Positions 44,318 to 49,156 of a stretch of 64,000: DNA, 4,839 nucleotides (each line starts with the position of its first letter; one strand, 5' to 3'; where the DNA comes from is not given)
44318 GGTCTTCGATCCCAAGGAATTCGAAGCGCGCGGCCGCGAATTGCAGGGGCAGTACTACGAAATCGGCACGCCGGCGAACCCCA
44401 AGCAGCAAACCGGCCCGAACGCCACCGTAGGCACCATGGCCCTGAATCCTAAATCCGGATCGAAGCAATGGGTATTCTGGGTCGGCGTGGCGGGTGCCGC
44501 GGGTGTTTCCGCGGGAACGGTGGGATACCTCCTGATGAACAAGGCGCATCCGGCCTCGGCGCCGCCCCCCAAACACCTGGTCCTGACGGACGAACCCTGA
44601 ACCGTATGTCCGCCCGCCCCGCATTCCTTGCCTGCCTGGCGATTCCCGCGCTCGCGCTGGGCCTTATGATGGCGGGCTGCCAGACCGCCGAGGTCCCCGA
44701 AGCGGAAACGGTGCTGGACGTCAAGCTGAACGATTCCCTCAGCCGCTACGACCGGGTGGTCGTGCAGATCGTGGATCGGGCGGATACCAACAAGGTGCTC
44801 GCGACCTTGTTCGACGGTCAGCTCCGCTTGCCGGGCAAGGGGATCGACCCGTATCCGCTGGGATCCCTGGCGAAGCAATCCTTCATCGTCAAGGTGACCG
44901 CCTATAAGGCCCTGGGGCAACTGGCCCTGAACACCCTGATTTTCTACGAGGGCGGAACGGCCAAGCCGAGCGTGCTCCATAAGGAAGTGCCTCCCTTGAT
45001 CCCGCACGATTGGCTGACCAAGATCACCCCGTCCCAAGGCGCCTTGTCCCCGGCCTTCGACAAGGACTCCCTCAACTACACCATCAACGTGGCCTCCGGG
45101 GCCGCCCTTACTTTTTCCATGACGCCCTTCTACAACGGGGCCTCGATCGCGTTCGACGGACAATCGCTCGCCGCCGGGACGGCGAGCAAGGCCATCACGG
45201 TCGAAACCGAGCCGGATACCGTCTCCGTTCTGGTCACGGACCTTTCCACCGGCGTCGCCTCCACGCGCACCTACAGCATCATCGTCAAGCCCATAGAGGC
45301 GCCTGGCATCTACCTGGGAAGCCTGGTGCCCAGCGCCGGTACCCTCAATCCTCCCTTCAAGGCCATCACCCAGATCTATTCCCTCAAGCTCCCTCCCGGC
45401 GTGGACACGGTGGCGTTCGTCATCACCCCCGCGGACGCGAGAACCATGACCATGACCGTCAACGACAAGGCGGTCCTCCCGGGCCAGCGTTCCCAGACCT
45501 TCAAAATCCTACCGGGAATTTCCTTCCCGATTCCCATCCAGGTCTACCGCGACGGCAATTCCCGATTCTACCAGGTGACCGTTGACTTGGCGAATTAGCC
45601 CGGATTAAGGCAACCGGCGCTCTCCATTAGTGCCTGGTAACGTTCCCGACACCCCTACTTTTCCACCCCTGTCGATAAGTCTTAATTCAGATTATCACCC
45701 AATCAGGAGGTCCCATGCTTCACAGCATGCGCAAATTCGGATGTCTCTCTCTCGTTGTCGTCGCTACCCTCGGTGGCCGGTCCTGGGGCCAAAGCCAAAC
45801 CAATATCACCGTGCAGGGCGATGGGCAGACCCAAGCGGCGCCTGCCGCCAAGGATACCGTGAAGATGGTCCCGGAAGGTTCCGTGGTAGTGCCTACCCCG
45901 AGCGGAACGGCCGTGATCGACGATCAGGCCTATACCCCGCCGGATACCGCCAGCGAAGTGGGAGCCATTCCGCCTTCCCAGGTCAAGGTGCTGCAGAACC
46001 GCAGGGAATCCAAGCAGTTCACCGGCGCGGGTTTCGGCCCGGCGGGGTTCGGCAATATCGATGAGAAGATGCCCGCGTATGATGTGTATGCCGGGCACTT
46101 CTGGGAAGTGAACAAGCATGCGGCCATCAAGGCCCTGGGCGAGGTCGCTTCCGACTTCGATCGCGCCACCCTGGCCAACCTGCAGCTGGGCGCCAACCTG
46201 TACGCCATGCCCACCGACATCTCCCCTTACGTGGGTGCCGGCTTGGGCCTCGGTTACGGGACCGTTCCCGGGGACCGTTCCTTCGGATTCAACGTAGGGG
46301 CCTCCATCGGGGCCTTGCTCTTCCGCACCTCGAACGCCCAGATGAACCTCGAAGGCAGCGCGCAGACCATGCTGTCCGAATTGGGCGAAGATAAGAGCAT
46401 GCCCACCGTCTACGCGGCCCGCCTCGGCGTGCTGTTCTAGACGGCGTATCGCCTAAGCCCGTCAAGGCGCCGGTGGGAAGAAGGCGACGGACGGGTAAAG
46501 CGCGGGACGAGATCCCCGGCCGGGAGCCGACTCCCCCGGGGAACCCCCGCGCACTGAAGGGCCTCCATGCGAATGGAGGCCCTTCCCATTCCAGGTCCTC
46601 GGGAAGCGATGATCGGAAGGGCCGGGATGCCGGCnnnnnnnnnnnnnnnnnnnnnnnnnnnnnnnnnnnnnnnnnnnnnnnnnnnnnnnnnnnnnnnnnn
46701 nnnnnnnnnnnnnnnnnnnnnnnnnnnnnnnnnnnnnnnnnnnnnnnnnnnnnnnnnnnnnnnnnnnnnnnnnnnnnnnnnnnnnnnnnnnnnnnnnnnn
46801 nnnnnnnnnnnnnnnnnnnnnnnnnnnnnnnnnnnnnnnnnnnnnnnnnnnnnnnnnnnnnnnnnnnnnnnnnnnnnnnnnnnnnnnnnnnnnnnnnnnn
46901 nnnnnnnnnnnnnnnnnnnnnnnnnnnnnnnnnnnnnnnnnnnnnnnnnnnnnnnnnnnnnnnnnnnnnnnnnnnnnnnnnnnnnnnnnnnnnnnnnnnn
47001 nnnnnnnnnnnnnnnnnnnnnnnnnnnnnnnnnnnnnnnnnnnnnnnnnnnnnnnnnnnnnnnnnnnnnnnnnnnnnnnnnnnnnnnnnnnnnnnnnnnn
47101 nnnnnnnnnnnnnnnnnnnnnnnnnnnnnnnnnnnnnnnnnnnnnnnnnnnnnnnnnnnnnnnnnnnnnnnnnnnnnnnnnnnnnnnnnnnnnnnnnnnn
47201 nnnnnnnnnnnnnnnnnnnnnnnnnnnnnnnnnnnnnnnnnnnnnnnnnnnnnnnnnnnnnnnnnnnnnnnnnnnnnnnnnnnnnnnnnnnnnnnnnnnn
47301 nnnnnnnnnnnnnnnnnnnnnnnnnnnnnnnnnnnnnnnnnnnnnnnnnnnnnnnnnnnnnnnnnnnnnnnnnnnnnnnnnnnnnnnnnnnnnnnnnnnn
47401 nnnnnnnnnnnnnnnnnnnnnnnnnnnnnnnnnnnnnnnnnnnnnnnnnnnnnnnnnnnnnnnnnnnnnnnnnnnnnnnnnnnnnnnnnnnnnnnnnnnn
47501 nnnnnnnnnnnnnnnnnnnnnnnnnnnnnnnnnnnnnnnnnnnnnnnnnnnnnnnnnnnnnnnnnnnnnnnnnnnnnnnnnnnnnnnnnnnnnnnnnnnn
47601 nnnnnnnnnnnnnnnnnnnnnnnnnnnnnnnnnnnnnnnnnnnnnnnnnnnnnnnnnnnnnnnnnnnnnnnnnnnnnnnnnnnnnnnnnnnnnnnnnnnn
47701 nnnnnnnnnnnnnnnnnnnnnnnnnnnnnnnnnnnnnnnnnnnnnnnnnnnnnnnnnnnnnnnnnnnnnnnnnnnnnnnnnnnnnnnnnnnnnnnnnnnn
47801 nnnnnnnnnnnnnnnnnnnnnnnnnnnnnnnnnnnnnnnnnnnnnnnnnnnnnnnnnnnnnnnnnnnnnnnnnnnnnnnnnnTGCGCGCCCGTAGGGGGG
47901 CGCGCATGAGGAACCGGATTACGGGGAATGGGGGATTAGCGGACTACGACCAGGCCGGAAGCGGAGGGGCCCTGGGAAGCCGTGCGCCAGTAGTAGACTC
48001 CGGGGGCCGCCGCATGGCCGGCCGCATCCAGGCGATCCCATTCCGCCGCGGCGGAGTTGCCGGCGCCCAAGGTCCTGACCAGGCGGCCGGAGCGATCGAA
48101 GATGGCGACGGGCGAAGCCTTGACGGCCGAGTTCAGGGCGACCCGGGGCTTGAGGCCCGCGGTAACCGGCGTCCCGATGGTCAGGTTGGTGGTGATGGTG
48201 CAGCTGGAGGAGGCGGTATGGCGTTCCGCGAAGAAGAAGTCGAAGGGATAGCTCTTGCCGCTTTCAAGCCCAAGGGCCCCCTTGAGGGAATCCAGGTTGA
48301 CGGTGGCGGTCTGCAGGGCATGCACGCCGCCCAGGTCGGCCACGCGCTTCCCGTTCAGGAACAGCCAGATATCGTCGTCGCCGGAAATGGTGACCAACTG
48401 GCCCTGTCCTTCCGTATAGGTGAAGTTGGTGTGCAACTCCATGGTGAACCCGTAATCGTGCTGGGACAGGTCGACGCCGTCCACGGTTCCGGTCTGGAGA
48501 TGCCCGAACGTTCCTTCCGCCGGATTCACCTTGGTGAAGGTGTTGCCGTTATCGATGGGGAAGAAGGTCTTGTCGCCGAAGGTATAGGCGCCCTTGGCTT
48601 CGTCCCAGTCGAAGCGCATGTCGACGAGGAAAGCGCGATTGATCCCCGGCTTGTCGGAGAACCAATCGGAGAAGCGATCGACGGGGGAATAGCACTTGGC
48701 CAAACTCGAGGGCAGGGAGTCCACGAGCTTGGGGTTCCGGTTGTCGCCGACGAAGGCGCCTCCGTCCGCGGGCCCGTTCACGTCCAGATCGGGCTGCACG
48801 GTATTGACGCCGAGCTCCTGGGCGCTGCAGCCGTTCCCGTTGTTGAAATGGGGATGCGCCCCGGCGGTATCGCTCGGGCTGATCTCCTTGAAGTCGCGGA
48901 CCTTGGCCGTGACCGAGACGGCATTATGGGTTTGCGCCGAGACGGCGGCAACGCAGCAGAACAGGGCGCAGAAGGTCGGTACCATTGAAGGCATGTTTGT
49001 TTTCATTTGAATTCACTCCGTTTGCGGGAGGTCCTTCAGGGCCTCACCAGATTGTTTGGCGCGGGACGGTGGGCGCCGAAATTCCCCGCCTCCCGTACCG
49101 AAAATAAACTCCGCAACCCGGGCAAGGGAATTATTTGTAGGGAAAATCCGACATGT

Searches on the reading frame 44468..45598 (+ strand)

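Call 40: search_protein_families(library=pfam, proteins=[window:44468-45598:+], max_evalue=0.01)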
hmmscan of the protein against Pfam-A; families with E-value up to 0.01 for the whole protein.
window:44468-45598:+ (376 aa): 1 family
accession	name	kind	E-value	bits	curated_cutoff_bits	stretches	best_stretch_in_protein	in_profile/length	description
PF12733.13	Cadherin-like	-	1.2e-10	42.1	24.2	2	187-273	5-86/89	Cadherin-like beta sandwich domain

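Call 41: search_protein_families(library=ncbifam, proteins=[window:44468-45598:+], max_evalue=0.01)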
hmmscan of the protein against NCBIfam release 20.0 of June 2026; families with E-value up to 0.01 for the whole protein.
window:44468-45598:+ (376 aa): 0 families

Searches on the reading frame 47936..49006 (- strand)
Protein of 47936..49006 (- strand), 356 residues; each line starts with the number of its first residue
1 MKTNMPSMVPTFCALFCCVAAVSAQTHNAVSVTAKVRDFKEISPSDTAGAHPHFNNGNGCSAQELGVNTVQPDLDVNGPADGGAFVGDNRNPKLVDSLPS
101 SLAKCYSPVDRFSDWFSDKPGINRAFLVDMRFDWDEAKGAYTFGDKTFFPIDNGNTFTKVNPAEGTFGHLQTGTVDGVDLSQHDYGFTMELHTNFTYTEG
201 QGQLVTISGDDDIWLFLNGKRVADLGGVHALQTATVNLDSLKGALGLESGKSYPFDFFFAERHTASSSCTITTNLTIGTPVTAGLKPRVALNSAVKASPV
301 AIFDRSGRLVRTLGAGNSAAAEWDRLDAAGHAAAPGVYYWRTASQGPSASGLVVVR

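Call 40: search_protein_families(library=pfam, proteins=[window:47936-49006:-], max_evalue=0.01)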
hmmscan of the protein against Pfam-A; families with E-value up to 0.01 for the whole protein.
window:47936-49006:- (356 aa): 2 families
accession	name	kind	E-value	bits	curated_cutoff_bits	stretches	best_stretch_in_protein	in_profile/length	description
PF07691.17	PA14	-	5.2e-07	30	24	1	181-276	40-134/147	PA14 domain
PF13860.13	FlgD_ig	-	1.2e-06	28.8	27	1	288-340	15-71/79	FlgD Ig-like domain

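Call 41: search_protein_families(library=ncbifam, proteins=[window:47936-49006:-], max_evalue=0.01)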
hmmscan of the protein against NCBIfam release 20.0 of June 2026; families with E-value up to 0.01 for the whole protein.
window:47936-49006:- (356 aa): 2 families
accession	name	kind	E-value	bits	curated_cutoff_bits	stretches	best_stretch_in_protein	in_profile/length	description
TIGR02148.1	Fibro_Slime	domain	5e-27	94.2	45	1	182-276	1-89/90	fibro-slime domain-containing protein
NF005176.1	PRK06655.1-1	equivalog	0.0017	18.3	230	1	288-341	89-146/197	flagellar hook assembly protein FlgD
